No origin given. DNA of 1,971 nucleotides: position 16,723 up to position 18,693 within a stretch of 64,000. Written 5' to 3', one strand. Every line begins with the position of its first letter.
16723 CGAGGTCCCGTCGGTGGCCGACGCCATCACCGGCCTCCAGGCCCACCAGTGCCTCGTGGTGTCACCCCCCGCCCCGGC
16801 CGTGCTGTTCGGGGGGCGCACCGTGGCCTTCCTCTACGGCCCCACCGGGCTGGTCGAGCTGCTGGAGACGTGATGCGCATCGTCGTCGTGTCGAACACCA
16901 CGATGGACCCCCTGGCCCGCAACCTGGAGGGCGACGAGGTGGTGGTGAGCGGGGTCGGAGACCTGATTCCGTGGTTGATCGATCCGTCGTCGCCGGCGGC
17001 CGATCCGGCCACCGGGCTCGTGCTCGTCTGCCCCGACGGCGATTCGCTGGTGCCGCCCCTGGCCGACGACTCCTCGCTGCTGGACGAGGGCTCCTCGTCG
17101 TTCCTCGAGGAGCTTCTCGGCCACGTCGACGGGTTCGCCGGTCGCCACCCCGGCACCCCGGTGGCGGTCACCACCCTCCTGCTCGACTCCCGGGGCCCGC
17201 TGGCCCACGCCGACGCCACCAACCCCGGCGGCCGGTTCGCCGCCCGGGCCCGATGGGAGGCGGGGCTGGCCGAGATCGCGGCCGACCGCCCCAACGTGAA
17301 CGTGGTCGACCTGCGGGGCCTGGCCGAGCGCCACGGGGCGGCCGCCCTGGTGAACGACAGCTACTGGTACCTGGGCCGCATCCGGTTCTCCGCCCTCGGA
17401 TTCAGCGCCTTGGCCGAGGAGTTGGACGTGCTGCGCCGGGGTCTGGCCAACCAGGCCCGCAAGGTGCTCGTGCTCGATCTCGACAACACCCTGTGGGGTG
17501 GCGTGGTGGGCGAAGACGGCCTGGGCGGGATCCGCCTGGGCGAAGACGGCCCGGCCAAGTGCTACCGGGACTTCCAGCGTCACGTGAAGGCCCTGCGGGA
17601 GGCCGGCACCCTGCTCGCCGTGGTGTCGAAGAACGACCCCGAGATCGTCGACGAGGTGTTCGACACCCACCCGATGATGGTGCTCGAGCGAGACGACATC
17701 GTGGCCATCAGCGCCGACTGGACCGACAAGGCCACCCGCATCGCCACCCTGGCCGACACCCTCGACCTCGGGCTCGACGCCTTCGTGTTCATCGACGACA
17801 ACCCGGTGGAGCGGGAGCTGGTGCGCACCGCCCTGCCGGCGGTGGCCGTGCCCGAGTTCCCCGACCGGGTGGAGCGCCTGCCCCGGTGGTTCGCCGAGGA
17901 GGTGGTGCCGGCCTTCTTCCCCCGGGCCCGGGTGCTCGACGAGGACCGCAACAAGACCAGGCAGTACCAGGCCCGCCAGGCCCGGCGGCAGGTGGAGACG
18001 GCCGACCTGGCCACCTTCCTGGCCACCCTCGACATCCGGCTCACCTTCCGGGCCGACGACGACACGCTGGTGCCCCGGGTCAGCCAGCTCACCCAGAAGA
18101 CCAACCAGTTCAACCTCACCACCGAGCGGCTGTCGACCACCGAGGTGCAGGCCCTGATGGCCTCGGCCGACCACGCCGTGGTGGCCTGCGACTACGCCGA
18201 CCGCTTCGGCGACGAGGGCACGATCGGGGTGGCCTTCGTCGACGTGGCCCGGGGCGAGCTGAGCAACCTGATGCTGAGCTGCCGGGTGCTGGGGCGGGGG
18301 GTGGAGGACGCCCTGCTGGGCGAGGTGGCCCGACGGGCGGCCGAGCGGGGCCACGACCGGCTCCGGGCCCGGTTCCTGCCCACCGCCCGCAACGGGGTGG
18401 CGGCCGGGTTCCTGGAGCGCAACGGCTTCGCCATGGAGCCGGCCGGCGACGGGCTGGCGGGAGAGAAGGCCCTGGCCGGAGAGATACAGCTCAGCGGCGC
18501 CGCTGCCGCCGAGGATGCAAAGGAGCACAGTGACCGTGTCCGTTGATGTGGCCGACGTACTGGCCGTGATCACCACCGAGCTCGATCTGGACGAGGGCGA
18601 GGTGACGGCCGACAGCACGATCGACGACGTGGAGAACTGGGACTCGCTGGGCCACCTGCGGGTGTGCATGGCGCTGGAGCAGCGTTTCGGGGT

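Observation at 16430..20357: FkbH-like loader, dedicated ACP, LbH acyltransferase, VOC protein and methyltransferase embedded in a dTDP-aminosugar locus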

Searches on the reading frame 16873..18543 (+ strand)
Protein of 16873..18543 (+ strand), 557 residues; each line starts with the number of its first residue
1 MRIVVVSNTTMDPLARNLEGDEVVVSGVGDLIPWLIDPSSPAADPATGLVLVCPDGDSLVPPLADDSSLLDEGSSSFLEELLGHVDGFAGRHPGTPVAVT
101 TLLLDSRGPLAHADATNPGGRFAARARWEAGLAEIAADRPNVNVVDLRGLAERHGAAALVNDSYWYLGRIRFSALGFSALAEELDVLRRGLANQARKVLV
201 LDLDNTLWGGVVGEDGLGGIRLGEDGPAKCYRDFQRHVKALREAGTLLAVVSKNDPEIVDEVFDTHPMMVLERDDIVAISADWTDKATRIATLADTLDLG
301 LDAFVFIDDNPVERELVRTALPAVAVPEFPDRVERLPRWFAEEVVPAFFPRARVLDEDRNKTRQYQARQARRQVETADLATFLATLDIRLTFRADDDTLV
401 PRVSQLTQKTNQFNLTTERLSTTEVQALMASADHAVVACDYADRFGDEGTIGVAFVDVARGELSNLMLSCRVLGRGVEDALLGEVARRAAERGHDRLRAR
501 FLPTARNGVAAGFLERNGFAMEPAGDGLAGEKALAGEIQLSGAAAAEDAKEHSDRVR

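Call 7: search_protein_families(library=pfam, proteins=[window:16873-18543:+], max_evalue=0.01)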
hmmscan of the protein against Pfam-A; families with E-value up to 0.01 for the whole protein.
window:16873-18543:+ (557 aa): 0 families

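Call 8: search_protein_families(library=ncbifam, proteins=[window:16873-18543:+], max_evalue=0.01)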
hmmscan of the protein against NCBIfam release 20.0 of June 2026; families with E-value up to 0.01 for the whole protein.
window:16873-18543:+ (557 aa): 3 families
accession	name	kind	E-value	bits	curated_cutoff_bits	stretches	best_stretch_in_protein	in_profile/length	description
TIGR01686.1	FkbH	subfamily_domain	6.8e-83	278.5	146.65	1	195-522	2-322/323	FkbH domain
TIGR01681.1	HAD-SF-IIIC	subfamily_domain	4.7e-19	69.5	35.75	1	197-318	1-129/132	HAD-IIIC family phosphatase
TIGR01685.1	MDP-1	equivalog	0.01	16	53.75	0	231-266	47-83/174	magnesium-dependent phosphatase-1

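Call 24: find_homologous_proteins(query=window:16873-18543:+, max_evalue=1e-10)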
Query window:16873-18543:+ (557 aa): 7194 proteins with E <= 1e-10 among 8000 candidates; the best 120 are listed.
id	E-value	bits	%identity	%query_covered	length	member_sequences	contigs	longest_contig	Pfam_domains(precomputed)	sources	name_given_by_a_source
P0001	0.0e+0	1147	95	100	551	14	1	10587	-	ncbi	-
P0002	4.1e-298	1008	86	98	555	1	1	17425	-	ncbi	-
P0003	3.3e-217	741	68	93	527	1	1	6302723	-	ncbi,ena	-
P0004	2.7e-209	714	65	93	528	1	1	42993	-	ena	-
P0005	1.0e-205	703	62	96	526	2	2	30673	-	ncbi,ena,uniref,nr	ncbi:MAG: HAD-IIIC family phosphatase [Actinobacteria bacterium]|uniref:Unannotated protein n=1 Tax=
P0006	5.2e-205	700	62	96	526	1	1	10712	-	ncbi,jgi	ncbi:MAG: hypothetical protein RLZZ362_2558 [Actinomycetota bacterium]|jgi:FkbH-like protein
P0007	3.5e-204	698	61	96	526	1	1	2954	-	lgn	-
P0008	2.5e-197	675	60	96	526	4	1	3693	-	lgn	-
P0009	2.0e-187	642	58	96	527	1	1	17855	-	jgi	-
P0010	3.8e-185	635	56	94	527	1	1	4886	-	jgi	jgi:FkbH-like protein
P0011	1.1e-181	623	57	95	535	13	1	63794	-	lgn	-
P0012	1.8e-181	623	57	96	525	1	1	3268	-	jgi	jgi:FkbH-like protein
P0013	5.4e-181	621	58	93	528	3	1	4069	-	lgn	-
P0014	7.2e-181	621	56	96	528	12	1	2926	-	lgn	-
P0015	7.0e-178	611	56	96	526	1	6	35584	-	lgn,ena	-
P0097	4.6e-126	440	43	94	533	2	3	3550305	-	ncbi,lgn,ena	-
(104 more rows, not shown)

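Call 25: find_encoding_contigs(protein=P0003, flank=10000, max_places=2)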
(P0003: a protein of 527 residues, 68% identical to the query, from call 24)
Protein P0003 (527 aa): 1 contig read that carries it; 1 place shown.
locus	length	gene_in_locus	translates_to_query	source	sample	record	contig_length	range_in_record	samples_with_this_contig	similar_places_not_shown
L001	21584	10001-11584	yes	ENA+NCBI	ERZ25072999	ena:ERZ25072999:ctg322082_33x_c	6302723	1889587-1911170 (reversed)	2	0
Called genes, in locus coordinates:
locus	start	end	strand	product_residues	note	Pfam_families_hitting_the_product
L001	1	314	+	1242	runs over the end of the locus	PF00664:ABC_membrane, PF00005:ABC_tran, PF13401:AAA_22 (faint), PF00664:ABC_membrane, PF00005:ABC_tran, PF02463:SMC_N (weak)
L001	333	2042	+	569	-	PF14863:Alkyl_sulf_dimr, PF14864:Alkyl_sulf_C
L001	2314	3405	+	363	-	PF04321:RmlD_sub_bind, PF01073:3Beta_HSD, PF01370:Epimerase, PF02719:Polysacc_synt_2, PF07993:NAD_binding_4, PF16363:GDP_Man_Dehyd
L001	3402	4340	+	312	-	PF00483:NTP_transferase, PF12804:NTP_transf_3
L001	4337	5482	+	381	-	PF01041:DegT_DnrJ_EryC1, PF00155:Aminotran_1_2 (weak)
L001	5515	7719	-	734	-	-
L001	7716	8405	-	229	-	PF13489:Methyltransf_23, PF05401:NodS (weak), PF13649:Methyltransf_25, PF13847:Methyltransf_31, PF08241:Methyltransf_11, PF08242:Methyltransf_12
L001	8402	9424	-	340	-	PF13641:Glyco_tranf_2_3, PF00535:Glycos_transf_2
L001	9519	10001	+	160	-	PF13669:Glyoxalase_4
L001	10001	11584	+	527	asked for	-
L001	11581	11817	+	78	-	PF00550:PP-binding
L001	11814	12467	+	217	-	PF00132:Hexapep (faint)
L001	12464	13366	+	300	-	PF13489:Methyltransf_23, PF13847:Methyltransf_31 (faint), PF08241:Methyltransf_11, PF08242:Methyltransf_12, PF13649:Methyltransf_25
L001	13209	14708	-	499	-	-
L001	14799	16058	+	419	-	PF04909:Amidohydro_2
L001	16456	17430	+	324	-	PF02668:TauD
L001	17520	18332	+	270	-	PF00881:Nitroreductase, PF28600:Nitroreductase_C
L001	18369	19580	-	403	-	PF24837:AMIN-like, PF08239:SH3_3 (weak)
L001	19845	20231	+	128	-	PF13577:SnoaL_4, PF13474:SnoaL_3 (weak), PF14534:DUF4440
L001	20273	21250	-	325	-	PF00296:Bac_luciferase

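Call 26: find_encoding_contigs(protein=P0097, flank=10000, max_places=2)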
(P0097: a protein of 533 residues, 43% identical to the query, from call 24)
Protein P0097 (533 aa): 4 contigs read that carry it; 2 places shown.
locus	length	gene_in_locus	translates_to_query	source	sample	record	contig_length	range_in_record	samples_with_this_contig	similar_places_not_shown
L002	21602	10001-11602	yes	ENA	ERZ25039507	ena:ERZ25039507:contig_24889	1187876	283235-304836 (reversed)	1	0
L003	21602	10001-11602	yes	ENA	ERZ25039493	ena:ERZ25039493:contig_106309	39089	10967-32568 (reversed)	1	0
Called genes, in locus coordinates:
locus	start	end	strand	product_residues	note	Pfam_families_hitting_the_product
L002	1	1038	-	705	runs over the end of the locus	PF00684:DnaJ_CXXCXGXG (faint), PF17755:UvrA_DNA-bind, PF00005:ABC_tran (faint), PF13304:AAA_21 (faint)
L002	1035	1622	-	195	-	-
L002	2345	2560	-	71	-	-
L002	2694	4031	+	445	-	PF13371:TPR_9 (faint), PF13428:TPR_14 (faint), PF23914:TPR_CcmH_CycH (faint), PF13432:TPR_16, PF13414:TPR_11 (weak), PF13429:TPR_15, PF13432:TPR_16 (weak), PF14559:TPR_19 (weak), +7 more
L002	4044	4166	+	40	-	-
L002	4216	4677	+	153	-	-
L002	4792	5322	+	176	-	-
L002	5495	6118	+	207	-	PF10263:SprT-like (weak)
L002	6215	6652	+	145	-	PF07238:PilZ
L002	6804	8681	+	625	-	-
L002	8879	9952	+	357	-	-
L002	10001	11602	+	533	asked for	-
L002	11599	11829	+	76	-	PF00550:PP-binding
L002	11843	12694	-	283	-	PF01522:Polysacc_deac_1, PF10096:DUF2334 (weak), PF11959:DUF3473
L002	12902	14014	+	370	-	PF09314:DUF1972, PF13439:Glyco_transf_4, PF13579:Glyco_trans_4_4, PF00534:Glycos_transf_1, PF13692:Glyco_trans_1_4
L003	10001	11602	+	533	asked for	-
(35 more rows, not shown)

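Call 27: search_solved_structures(query=window:16873-18543:+, max_evalue=1, show_alignments=2)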
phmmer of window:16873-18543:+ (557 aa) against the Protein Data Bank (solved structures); distinct sequences matched with E-value up to 1: 5.
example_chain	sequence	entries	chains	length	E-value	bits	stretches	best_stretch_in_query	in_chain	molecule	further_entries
3slr_A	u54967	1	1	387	1.8e-39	139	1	132-331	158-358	uncharacterized protein BF1531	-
4nxy_A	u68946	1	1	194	0.017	17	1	433-516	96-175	Acyl-CoA synthetase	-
4u5y_A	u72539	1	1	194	0.018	16.9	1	434-516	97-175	Acyl-CoA synthetase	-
9ht3_A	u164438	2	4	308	0.28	13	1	107-171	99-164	Probable C4-dicarboxylate-binding periplasmic protein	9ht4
9dtl_A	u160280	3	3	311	0.29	13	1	107-171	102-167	C4-dicarboxylate-binding periplasmic protein | C4-dicarboxylate-binding protein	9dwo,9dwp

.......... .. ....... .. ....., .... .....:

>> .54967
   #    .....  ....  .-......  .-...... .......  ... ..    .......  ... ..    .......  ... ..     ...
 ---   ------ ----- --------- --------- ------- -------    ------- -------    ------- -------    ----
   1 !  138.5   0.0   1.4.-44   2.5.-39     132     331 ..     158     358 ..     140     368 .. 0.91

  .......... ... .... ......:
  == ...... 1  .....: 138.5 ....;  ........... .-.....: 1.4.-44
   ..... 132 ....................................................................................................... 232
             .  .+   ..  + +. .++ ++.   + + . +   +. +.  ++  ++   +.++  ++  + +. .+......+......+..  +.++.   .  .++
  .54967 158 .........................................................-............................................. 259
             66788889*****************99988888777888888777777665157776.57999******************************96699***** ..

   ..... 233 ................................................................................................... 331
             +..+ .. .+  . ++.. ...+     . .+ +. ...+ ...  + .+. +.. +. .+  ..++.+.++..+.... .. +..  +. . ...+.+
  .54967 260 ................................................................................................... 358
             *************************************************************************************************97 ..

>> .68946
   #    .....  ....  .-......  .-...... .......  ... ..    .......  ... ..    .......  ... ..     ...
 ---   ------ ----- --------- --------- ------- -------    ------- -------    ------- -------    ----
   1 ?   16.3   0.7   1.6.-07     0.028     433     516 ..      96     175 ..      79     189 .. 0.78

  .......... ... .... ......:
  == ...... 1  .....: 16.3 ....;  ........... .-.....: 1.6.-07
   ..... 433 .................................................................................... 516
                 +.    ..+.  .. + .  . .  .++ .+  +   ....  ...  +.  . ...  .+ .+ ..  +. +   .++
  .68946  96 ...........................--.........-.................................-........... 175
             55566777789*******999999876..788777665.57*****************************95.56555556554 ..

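Call 35: search_dna_similar(query=window:16873-18543:+, collection=plasmids, mode=protein, max_rows=60, rows=spread)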
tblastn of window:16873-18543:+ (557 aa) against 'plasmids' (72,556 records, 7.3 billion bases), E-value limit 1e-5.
Records with a match: 203; places in all: 206; records where one place covers at least 80% of the query: 0.
Best place of each record, by identity: <60% 203.
By first word of the organism name: Bacillus 52; Streptomyces 40; Sinorhizobium 40; Ralstonia 15; Clostridium 13; Rhodococcus 5; Rhizobium 5; Nocardia 3; Methylosinus 2; Burkholderia 2; and 23 more.
By predicted mobility (MOB-suite, as given by PLSDB): non-mobilizable 122; mobilizable 76; conjugative 5.
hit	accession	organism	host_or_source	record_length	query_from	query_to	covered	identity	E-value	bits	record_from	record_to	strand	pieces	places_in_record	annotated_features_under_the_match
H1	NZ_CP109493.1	Streptomyces sp. NBC_01435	-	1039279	128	519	70%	40.7%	5e-54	205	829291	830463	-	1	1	record has no annotation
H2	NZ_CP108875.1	Streptomyces sp. NBC_00826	-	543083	128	526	72%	37.4%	2e-46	182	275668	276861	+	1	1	HAD-IIIC family phosphatase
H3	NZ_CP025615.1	Niveispirillum cyanobacteriorum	sing cell,cyanobacterial aggregates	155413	136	526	70%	37.8%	5e-48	187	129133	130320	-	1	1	HAD-IIIC family phosphatase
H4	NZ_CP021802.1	Sinorhizobium meliloti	Medicago sativa,Single Cell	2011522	94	527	78%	33.9%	3e-45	179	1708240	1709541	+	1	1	none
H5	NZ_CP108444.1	Streptomyces sp. NBC_01276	-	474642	128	526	72%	36.9%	4e-40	163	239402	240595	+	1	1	HAD-IIIC family phosphatase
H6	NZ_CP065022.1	Sinorhizobium meliloti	Medicago sativa subsp. varia (Martyn) ...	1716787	94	519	76%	34.4%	2e-45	179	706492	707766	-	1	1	none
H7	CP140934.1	Sinorhizobium meliloti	Medicago lupulina,whole organism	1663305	94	519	76%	34.2%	2e-45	179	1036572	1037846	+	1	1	HAD family hydrolase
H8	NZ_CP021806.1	Sinorhizobium meliloti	Medicago truncatula,Single Cell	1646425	94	519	76%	34.2%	4e-45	179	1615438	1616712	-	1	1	none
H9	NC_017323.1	Sinorhizobium meliloti BL225C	-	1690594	94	519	76%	34.2%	7e-45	178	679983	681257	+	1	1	none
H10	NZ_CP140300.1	Sinorhizobium kummerowiae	Kummerowia stipulacea,Pure culture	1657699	94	519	76%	33.9%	9e-45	177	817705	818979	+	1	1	none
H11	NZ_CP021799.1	Sinorhizobium meliloti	Medicago sativa,Single Cell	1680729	94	519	76%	33.9%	1e-43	174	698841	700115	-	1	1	none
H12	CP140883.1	Sinorhizobium meliloti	Medicago lupulina,whole organism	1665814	94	519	76%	33.7%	4e-44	176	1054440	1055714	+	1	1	HAD family hydrolase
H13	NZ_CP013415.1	Burkholderia ubonensis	soil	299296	129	520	70%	36.3%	5e-39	160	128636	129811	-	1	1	HAD-IIIC family phosphatase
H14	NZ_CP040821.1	Paroceanicella profunda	Cell culture,Deep seawater from Mariana ...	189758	161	519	64%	39.3%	6e-43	172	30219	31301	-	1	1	HAD-IIIC family phosphatase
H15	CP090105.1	Sinorhizobium meliloti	Medicago,Cell culture,Plant nodule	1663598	110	519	74%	34.1%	6e-44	175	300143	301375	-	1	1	HAD family hydrolase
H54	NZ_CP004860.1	Bacillus thuringiensis serovar kurstaki str. YBT-1520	soil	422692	197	515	57%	27.4%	2e-12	78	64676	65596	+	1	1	HAD-IIIC family phosphatase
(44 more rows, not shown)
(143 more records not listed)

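Call 36: get_annotated_region(hit=H54, flank=8000)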
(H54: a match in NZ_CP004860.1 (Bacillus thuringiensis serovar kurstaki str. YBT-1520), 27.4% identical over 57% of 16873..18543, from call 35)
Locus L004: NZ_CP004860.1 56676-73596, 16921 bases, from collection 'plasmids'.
description: Bacillus thuringiensis serovar kurstaki str. YBT-1520 plasmid pBMB422, complete sequence
organism: Bacillus thuringiensis serovar kurstaki str. YBT-1520 (NCBI taxid 570416)
taxonomy: Bacteria; Bacillota; Bacilli; Bacillales; Bacillaceae; Bacillus; Bacillus thuringiensis; Bacillus thuringiensis serovar kurstaki str. YBT-1520
host: -; source: soil; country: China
typing (MOB-suite, as given by PLSDB): non-mobilizable; replicon rep_cluster_125,rep_cluster_1721; mating-pair formation MPF_T
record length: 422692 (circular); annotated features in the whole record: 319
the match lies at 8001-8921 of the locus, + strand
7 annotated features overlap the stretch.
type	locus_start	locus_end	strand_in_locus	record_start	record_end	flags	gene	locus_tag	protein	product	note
CDS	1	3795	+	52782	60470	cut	-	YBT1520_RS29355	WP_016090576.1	hybrid non-ribosomal peptide synthetase/type I polyketide synthase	-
CDS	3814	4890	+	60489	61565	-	-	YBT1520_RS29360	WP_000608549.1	LLM class flavin-dependent oxidoreductase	-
CDS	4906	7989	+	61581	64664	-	-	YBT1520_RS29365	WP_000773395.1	cyclic peptide export ABC transporter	GO:0015833 - peptide transport [Evidence IEA]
CDS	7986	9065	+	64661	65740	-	-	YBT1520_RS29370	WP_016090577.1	HAD-IIIC family phosphatase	-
CDS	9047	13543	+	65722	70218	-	-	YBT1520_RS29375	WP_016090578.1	non-ribosomal peptide synthetase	-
CDS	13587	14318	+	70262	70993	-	-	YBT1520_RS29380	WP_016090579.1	alpha/beta fold hydrolase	-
CDS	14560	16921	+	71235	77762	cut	-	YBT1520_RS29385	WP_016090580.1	non-ribosomal peptide synthetase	-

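Call 37: get_annotated_region(hit=H7, flank=9000)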
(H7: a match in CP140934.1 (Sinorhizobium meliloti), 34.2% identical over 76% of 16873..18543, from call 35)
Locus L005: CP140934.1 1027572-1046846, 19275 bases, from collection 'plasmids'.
description: Sinorhizobium meliloti strain ml28 plasmid pSymB, complete sequence
organism: Sinorhizobium meliloti (NCBI taxid 382)
taxonomy: Bacteria; Pseudomonadota; Alphaproteobacteria; Hyphomicrobiales; Rhizobiaceae; Sinorhizobium; Sinorhizobium meliloti
host: -; source: Medicago lupulina,whole organism; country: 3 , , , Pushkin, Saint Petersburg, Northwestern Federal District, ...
typing (MOB-suite, as given by PLSDB): mobilizable; relaxase MOBQ
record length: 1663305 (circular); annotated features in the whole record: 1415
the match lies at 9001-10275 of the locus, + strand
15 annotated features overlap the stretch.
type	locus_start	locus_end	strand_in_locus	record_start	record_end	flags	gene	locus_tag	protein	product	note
CDS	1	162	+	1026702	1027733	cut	-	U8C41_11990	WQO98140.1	autoinducer 2 ABC transporter permease LsrC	-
CDS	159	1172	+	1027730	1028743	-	-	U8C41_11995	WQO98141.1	autoinducer 2 import system permease LsrD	-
CDS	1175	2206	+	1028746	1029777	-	lsrB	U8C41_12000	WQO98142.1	autoinducer 2 ABC transporter substrate-binding protein LsrB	-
CDS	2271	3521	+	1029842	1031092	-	-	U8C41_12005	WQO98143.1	class II aldolase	-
CDS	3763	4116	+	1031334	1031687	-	-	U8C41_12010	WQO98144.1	hypothetical protein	-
CDS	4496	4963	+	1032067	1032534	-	-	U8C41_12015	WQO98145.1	VOC family protein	-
CDS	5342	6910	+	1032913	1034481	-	-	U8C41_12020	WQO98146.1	MBOAT family protein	-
CDS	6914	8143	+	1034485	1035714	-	-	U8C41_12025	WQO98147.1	TonB-dependent receptor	-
CDS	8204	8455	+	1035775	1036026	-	-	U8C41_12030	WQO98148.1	acyl carrier protein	-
CDS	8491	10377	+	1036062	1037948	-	-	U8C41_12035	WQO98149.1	HAD family hydrolase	-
CDS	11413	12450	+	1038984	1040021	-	-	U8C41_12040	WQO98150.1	calcium-binding protein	-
CDS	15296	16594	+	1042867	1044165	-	-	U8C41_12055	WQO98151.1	capsular polysaccharide biosynthesis protein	-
CDS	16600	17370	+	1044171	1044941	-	-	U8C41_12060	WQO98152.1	ABC transporter permease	-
CDS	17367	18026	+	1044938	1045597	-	-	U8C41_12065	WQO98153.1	ABC transporter ATP-binding protein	-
CDS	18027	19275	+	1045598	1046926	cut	-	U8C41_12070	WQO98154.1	RkpR, polysaccharide export protein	-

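Call 38: get_annotated_region(hit=H2, flank=9000)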
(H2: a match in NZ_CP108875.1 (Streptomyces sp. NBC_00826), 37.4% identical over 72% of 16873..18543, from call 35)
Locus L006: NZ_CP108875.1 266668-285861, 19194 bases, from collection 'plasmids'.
description: Streptomyces sp. NBC_00826 plasmid unnamed2, complete sequence
organism: Streptomyces sp. NBC_00826 (NCBI taxid 2975845)
taxonomy: Bacteria; Actinomycetota; Actinomycetes; Kitasatosporales; Streptomycetaceae; Streptomyces; Streptomyces sp. NBC 00826
host: -; source: -; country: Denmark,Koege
typing (MOB-suite, as given by PLSDB): non-mobilizable
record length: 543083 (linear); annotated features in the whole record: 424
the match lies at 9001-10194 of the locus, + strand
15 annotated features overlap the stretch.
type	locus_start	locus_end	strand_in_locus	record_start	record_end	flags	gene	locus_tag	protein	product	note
CDS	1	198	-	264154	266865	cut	-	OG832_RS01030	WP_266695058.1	BTAD domain-containing putative transcriptional regulator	-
CDS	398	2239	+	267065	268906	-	-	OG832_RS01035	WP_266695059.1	fatty acyl-AMP ligase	-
CDS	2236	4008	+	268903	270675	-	-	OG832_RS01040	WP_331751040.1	acyl-CoA dehydrogenase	-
CDS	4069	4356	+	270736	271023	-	-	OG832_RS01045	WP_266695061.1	acyl carrier protein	-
CDS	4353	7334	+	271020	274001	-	-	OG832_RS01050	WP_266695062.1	beta-ketoacyl synthase N-terminal-like domain-containing protein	-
CDS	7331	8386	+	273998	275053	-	-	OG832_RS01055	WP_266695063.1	3-oxoacyl-ACP synthase III family protein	-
CDS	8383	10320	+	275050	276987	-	-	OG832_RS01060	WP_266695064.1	HAD-IIIC family phosphatase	-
CDS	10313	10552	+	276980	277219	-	-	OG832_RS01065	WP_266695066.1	acyl carrier protein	-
CDS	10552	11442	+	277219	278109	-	-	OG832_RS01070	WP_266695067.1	4'-phosphopantetheinyl transferase superfamily protein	-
CDS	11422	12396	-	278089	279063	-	-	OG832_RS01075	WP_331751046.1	AfsA-related hotdog domain-containing protein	-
CDS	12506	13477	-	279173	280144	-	-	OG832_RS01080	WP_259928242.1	hypothetical protein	-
CDS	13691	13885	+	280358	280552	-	-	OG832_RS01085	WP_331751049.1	hypothetical protein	-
CDS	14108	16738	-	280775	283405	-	-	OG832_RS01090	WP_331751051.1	LuxR family transcriptional regulator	-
CDS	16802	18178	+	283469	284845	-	-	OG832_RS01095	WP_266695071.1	MFS transporter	GO:0055085 - transmembrane transport [Evidence IEA]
CDS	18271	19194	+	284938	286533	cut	-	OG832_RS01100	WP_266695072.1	acyl-CoA carboxylase subunit beta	-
